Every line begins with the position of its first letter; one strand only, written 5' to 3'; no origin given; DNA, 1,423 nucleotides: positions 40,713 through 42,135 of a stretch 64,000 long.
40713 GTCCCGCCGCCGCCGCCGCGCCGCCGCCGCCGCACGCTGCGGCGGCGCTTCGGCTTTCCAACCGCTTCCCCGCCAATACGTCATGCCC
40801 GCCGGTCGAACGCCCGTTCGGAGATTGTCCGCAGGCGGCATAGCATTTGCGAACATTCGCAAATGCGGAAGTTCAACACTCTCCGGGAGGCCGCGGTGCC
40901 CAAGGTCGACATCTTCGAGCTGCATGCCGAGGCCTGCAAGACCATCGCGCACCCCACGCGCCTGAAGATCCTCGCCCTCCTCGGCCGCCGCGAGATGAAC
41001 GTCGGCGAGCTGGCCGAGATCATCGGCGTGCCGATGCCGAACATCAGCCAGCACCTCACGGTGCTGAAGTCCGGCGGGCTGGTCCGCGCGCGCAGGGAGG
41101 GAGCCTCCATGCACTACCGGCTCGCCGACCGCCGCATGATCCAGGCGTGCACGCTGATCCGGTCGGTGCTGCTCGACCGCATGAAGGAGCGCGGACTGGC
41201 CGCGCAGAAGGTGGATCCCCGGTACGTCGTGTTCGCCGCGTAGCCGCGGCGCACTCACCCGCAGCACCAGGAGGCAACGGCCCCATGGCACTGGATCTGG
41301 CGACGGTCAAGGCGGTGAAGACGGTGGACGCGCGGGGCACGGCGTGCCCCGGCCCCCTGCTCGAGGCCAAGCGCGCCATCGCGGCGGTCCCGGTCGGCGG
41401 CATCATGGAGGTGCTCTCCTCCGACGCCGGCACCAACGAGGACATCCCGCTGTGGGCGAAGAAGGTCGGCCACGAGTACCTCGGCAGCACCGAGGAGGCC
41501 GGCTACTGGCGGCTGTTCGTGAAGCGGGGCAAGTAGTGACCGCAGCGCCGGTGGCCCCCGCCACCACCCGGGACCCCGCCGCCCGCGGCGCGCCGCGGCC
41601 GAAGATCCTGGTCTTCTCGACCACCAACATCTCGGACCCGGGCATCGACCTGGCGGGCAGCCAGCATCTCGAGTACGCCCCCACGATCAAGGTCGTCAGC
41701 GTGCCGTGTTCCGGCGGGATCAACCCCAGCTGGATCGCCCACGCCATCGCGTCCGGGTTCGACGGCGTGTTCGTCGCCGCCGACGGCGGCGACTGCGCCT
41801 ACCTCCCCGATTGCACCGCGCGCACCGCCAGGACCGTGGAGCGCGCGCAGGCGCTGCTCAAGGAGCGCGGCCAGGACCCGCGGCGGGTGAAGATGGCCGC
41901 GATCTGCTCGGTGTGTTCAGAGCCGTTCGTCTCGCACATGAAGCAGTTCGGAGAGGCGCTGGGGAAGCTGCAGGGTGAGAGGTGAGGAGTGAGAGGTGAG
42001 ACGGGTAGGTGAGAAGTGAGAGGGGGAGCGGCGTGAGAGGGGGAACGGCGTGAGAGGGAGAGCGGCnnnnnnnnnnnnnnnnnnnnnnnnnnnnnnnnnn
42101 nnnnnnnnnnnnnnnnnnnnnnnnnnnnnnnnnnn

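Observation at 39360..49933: Twelve-gene Qmo/Hdr-like flavoprotein-membrane cluster with sulfur-relay genes that matches no described Hdr, sHdr, Qmo or Flx architecture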

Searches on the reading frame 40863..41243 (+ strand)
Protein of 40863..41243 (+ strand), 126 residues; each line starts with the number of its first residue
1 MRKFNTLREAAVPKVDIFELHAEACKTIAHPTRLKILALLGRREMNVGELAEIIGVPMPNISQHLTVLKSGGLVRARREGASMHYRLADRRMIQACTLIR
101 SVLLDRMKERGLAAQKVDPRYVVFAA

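Call 7: search_protein_families(library=pfam, proteins=[window:40863-41243:+], max_evalue=0.01)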
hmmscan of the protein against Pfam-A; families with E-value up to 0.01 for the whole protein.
window:40863-41243:+ (126 aa): 10 families
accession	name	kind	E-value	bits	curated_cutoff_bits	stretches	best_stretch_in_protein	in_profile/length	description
PF12840.13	HTH_20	-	3.4e-15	56.2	27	1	28-75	1-49/51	Helix-turn-helix domain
PF01022.26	HTH_5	-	2e-13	50.4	22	1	30-75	1-46/47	Bacterial regulatory protein, arsR family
PF12802.13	MarR_2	-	2.9e-08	34.2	27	1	33-79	7-55/61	MarR family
PF01978.25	TrmB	-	4.1e-06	27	25.6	1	37-89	15-66/68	Sugar-specific transcriptional regulator TrmB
PF09339.16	HTH_IclR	-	0.00017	21.7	22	1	36-76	8-50/52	IclR helix-turn-helix domain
PF25212.1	HVO_A0114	-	0.00054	20.1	27.6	1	22-82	13-74/84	HVO_A0114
PF02082.26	Rrf2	-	0.0023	18.5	30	1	36-89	11-67/132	Iron-dependent Transcriptional regulator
PF13412.12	HTH_24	-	0.0024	17.8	21.9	1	31-75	3-48/48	Winged helix-turn-helix DNA-binding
PF13545.12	HTH_Crp_2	-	0.0032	17.8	27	0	45-90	23-64/70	Crp-like helix-turn-helix domain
PF21476.4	PF0610-like_N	-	0.0036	18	33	1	32-66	2-36/50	PF0610-like, N-terminal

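Call 35: search_solved_structures(query=window:40863-41243:+, max_evalue=0.00001, show_alignments=3)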
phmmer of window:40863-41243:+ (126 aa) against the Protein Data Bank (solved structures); distinct sequences matched with E-value up to 0.00001: 27.
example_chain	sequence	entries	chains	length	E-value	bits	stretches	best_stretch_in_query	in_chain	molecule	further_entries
6jmi_A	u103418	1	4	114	7.2e-16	61.7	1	16-110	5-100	Uncharacterized HTH-type transcriptional regulator Rv0081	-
3pqj_A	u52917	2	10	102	1.6e-12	50.9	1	22-103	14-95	Biofilm growth-associated repressor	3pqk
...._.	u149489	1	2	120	1.7e-12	50.9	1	10-93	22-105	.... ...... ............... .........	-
2kko_A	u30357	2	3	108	2.6e-11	47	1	17-104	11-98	POSSIBLE TRANSCRIPTIONAL REGULATORY PROTEIN (POSSIBLY ARSR-FAMILY) | Possible transcriptional regulatory arsR-family protein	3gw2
1r22_A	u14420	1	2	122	4.1e-11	46.4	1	17-94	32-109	Transcriptional repressor smtB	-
1r1t_A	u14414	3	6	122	1.6e-10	44.5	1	17-94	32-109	Transcriptional repressor smtB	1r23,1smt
7p6f_AAA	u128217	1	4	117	3e-10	43.6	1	21-94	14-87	Transcriptional regulator SrnR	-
2zkz_A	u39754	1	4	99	3.6e-09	40.2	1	19-92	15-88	Transcriptional repressor pagR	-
2kjb_A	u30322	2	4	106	7.6e-09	39.1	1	15-101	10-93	CzrA protein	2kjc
4ggg_A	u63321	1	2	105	7.6e-09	39.1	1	15-101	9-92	Repressor protein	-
1r1u_A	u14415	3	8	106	7.7e-09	39.1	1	15-101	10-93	repressor protein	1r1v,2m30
3jth_A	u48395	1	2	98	7.7e-09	39.1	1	25-102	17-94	Transcription activator HlyU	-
2jsc_A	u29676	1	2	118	8.4e-09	39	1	25-104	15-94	Transcriptional regulator Rv1994c/MT2050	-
5znx_A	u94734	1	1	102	8.6e-09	38.9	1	25-102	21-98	Transcriptional activator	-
6cdb_A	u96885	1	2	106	1.1e-08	38.6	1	15-101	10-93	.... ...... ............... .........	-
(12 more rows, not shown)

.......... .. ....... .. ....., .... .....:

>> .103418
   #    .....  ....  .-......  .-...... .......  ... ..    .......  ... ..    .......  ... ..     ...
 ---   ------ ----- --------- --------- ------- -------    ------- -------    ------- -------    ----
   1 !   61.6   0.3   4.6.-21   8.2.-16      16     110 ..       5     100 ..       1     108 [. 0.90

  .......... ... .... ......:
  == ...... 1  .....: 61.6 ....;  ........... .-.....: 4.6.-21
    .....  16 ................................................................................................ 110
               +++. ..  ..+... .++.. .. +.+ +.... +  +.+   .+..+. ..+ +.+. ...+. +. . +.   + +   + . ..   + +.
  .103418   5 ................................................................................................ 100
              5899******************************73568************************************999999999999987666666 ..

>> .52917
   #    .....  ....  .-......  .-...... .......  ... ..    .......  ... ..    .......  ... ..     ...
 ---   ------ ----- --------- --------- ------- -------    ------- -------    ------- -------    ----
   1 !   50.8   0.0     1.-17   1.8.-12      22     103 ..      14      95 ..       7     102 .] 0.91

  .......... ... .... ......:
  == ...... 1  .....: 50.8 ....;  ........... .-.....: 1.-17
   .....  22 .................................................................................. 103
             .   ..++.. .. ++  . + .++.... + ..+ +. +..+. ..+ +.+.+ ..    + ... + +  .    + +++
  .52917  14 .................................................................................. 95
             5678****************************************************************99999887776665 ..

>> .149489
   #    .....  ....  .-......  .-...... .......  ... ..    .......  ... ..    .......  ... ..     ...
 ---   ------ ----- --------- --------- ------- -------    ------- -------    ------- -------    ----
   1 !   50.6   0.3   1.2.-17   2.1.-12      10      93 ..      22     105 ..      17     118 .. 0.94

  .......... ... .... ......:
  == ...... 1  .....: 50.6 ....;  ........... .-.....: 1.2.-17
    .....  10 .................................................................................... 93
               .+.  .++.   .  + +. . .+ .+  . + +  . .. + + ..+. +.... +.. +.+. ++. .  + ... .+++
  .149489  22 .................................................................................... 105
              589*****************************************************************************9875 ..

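Call 37: search_protein_families(library=ncbifam, proteins=[window:40863-41243:+], max_evalue=0.01)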
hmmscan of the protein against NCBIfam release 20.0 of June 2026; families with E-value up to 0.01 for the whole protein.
window:40863-41243:+ (126 aa): 12 families
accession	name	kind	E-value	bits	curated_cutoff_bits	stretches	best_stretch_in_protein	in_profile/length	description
NF033788.1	HTH_metalloreg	subfamily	1.4e-25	88.9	55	1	22-94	2-75/77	metalloregulator ArsR/SmtB family transcription factor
NF040642.1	sulf_sens_BigR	equivalog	1.8e-17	63.2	155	1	22-94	11-83/95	sulfite-sensing transcriptional repressor BigR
NF033789.1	repress_SdpR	subfamily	1.5e-15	56.9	100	1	26-88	3-65/79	autorepressor SdpR family transcription factor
NF047906.1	CdPbTransRegCmtR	equivalog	4.1e-13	49.1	150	1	25-104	15-94/104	Cd(II)/Pb(II)-sensing metalloregulatory transcriptional regulator CmtR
NF045707.1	Dbac_1936_reg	equivalog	2.4e-11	43.5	115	1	21-110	7-96/99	ArsR/SmtB-type metalloregulator TsoR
NF041413.1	ArsR_Rv2640c_fam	equivalog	3.4e-10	40.4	155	1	24-96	35-109/118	Rv2640c family ArsR-like transcriptional regulator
NF052532.1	TransRegPagRBaca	equivalog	5.1e-10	39.4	170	1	17-94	13-90/99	transcriptional repressor PagR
NF007528.0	PRK10141.1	subfamily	1.1e-09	38.2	97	1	25-100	10-86/117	metalloregulator ArsR/SmtB family transcription factor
NF053755.1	MsvR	equivalog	3.7e-06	26.8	220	1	24-78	6-60/236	transcriptional factor MsvR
NF053602.1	Phr_regulator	exception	1.7e-05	24.4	320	1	30-79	11-60/191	heat shock transcription regulator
TIGR01884.1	cas_HTH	subfamily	0.0016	17.9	60.2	1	29-77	140-189/202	CRISPR-associated CARF protein Csa3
TIGR02944.1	suf_reg_Xantho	equivalog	0.0038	17.6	110.65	1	34-90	15-70/130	SUF system Fe-S cluster assembly regulator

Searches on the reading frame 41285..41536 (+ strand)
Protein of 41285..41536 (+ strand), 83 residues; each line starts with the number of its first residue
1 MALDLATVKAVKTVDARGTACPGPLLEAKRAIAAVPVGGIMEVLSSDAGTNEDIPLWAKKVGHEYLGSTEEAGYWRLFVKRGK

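Call 7: search_protein_families(library=pfam, proteins=[window:41285-41536:+], max_evalue=0.01)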
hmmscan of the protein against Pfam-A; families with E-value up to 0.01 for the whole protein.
window:41285-41536:+ (83 aa): 1 family
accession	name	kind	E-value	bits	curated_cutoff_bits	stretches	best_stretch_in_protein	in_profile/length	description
PF01206.22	TusA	-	5.1e-22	77.9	28.6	1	12-81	1-70/70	Sulfurtransferase TusA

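Call 37: search_protein_families(library=ncbifam, proteins=[window:41285-41536:+], max_evalue=0.01)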
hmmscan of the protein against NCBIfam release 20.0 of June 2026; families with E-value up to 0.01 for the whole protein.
window:41285-41536:+ (83 aa): 4 families
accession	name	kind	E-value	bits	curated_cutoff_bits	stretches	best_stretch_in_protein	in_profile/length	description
NF001423.0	PRK00299.1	equivalog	1.4e-10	40.9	78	1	9-82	7-80/82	sulfurtransferase TusA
TIGR03527.1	selenium_YedF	equivalog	6.8e-07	29.3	110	1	14-82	1-69/194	sulfurtransferase-like selenium metabolism protein YedF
NF008242.0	PRK11018.1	equivalog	2.4e-06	27.1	79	1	12-80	9-77/78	sulfurtransferase-like selenium metabolism protein YedF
NF041048.1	TusA_like_YeeD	exception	4.6e-06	26.2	147.5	1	11-64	1-54/72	thiosulfate utilization sulfurtransferase TsuB/YeeD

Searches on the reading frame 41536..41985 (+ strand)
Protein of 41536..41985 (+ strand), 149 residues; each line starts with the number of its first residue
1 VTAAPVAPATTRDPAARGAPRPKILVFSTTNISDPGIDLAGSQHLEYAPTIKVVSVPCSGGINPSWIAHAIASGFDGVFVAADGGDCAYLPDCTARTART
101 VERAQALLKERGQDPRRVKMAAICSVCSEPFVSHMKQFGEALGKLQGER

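Call 7: search_protein_families(library=pfam, proteins=[window:41536-41985:+], max_evalue=0.01)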
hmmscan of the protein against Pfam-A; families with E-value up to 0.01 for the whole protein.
window:41536-41985:+ (149 aa): 2 families
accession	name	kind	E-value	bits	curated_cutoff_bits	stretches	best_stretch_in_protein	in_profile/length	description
PF02662.21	FlpD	-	4.3e-29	101.5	22.3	1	24-145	1-122/123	Methyl-viologen-reducing hydrogenase, delta subunit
PF09045.15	L27_2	-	0.00047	20.5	27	1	95-135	3-43/58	L27_2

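Call 36: search_solved_structures(query=window:41536-41985:+, max_evalue=0.01, show_alignments=2)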
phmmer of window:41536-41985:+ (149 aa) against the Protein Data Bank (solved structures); distinct sequences matched with E-value up to 0.01: 6.
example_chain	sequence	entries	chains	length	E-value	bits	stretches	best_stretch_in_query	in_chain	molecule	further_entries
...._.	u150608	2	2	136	7.9e-14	55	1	21-142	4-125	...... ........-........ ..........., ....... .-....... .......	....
8rvv_F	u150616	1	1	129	9.1e-14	54.8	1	21-142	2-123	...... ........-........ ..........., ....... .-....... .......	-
5odc_D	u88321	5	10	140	1.8e-13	53.9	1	21-141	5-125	Methyl-viologen reducing hydrogenase subunit D | Methyl-viologen reducing hydrogenase, subunit D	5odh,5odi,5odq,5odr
7bkb_F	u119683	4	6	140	1.6e-12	50.8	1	21-124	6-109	F420-non-reducing hydrogenase subunit D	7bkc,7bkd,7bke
9sw2_D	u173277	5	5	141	6.3e-09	39.1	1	23-136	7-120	F420-non-reducing hydrogenase iron-sulfur subunit D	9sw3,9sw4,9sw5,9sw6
9sfi_K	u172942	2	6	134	2.3e-08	37.3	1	22-145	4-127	F420-non-reducing hydrogenase subunit delta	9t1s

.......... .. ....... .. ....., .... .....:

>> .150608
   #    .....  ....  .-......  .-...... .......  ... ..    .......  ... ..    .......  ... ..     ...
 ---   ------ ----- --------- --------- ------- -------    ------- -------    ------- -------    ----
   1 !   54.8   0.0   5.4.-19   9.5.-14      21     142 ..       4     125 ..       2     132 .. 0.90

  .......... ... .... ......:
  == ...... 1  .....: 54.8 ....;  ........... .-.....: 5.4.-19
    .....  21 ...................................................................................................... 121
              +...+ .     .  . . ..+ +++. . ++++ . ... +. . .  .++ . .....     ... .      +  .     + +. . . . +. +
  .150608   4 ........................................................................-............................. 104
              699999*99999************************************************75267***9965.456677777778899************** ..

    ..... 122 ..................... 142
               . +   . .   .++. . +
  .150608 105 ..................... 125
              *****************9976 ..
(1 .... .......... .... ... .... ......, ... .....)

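Call 37: search_protein_families(library=ncbifam, proteins=[window:41536-41985:+], max_evalue=0.01)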
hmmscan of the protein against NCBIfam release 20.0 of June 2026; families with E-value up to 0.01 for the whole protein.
window:41536-41985:+ (149 aa): 4 families
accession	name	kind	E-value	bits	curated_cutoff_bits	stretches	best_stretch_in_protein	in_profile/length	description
NF040770.1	hetero_SS_HdrA2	exception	1.1e-18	66.8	1100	1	19-146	645-772/777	CoB-CoM heterodisulfide reductase HdrA2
NF045873.1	F420_non_VhuD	exception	1.6e-12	47.7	215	1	23-145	3-125/132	F420-non-reducing hydrogenase iron-sulfur subunit VhuD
NF041891.1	hdrA_Methbact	equivalog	8.2e-06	24.3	1300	1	23-141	645-757/762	ferredoxin:CoB-CoM heterodisulfide reductase subunit HdrA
NF041778.1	hetero_SS_HdrA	equivalog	0.00022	19.2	1400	1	23-87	655-719/771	ferredoxin:CoB-CoM heterodisulfide reductase subunit HdrA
